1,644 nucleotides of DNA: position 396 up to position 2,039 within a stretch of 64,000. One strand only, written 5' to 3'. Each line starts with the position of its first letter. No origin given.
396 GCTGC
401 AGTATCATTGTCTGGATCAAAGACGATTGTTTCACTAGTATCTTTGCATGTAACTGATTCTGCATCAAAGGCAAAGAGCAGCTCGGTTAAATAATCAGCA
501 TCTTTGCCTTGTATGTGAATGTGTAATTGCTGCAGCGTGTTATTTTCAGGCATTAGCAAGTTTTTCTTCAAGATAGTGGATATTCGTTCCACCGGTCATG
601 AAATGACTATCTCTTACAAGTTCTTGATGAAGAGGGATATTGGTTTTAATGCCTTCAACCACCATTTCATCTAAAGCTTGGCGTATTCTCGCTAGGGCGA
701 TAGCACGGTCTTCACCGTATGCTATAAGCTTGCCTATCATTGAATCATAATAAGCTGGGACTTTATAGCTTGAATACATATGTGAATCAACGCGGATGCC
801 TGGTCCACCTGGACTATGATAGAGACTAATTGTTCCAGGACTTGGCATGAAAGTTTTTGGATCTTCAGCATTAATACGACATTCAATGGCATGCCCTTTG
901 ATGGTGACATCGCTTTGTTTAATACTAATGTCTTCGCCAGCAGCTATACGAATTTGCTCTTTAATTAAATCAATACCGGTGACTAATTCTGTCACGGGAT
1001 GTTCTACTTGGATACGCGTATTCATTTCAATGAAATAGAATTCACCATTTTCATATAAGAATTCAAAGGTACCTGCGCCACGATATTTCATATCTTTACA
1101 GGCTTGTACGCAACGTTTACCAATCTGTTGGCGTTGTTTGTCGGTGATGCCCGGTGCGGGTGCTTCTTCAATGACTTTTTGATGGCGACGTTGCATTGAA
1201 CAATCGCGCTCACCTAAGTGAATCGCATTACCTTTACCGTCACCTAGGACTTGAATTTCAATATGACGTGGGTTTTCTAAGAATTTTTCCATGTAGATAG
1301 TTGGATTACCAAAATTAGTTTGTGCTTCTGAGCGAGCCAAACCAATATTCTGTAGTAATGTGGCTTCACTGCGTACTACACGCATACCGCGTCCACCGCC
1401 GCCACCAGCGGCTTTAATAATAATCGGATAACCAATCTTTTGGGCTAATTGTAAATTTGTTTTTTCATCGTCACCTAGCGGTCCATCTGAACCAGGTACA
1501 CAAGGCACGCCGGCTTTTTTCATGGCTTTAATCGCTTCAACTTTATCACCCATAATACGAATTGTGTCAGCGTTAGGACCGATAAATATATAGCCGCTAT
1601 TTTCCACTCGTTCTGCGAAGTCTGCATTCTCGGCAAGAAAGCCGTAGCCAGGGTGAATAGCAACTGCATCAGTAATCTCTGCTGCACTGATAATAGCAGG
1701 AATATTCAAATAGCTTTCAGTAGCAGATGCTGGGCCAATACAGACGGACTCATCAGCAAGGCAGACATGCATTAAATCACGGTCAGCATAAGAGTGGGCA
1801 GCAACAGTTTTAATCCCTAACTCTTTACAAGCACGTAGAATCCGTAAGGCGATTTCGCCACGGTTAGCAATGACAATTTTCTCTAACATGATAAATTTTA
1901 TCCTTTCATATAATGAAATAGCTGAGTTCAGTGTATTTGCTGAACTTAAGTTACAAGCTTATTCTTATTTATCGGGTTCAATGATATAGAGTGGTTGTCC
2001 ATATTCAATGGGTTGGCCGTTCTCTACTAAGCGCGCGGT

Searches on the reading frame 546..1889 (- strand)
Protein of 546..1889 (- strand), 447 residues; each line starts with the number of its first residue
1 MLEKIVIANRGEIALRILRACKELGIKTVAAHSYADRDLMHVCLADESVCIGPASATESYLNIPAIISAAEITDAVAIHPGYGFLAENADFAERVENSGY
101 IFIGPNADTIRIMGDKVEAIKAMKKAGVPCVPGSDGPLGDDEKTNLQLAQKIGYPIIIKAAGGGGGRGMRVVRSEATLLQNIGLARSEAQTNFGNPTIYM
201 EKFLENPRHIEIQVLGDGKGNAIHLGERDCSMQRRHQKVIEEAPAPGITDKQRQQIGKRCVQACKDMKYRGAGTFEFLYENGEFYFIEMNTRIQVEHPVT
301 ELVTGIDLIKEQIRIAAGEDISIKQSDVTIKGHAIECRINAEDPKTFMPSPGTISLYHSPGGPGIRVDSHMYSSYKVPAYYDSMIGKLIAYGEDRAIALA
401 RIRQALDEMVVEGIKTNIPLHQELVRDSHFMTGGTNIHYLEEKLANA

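Call 19: search_protein_families(library=pfam, proteins=[window:546-1889:-], max_evalue=0.001)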
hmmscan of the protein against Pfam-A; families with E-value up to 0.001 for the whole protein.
window:546-1889:- (447 aa): 6 families
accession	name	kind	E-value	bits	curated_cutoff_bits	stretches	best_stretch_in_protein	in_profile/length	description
PF02786.22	CPSase_L_D2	-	4.4e-83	278.4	19.8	1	115-322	1-209/211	Carbamoyl-phosphate synthase L chain, ATP binding domain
PF00289.28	Biotin_carb_N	-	3.5e-44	150.2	25.5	1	1-110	1-110/110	Biotin carboxylase, N-terminal domain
PF02785.25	Biotin_carb_C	-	1.8e-38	131.4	32.4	1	336-442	1-108/108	Biotin carboxylase C-terminal domain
PF07478.18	Dala_Dala_lig_C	-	7.8e-11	42.3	24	1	142-291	25-174/204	D-ala D-ala ligase C-terminus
PF02222.28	ATP-grasp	-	5.1e-08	33.2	27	1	143-292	20-162/179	ATP-grasp domain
PF02655.19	ATP-grasp_3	-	1.8e-07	31.8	23.2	1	114-294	2-158/160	ATP-grasp domain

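Call 37: list_cluster_members(proteins=[window:546-1889:-, window:49235-52255:+, window:29345-30838:+, window:36785-38506:+, window:58405-59262:-, window:43240-44475:+, window:39481-40815:-, window:5535-6716:+, window:61892-63334:+, window:59280-60230:-])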
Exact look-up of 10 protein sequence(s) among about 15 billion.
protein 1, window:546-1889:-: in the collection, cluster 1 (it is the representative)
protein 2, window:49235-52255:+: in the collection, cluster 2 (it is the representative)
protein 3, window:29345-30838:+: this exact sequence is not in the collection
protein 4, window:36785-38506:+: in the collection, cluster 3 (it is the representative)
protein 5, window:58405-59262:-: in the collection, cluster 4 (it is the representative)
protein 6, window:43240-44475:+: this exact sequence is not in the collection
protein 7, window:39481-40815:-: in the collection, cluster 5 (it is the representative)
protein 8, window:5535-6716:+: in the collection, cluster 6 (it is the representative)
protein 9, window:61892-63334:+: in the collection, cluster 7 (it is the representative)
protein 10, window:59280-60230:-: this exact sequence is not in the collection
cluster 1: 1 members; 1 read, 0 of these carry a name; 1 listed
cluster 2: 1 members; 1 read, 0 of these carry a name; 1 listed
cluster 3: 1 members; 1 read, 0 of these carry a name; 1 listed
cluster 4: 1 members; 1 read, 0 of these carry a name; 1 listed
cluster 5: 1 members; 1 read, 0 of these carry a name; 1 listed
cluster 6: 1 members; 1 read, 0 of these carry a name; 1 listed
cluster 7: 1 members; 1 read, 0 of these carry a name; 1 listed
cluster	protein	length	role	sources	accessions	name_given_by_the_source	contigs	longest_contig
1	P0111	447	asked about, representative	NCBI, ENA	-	-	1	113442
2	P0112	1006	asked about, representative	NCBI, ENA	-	-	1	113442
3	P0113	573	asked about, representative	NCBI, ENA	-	-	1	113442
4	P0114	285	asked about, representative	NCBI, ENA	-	-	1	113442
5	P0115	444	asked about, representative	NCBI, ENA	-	-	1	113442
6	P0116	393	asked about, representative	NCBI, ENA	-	-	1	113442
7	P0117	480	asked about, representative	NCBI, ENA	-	-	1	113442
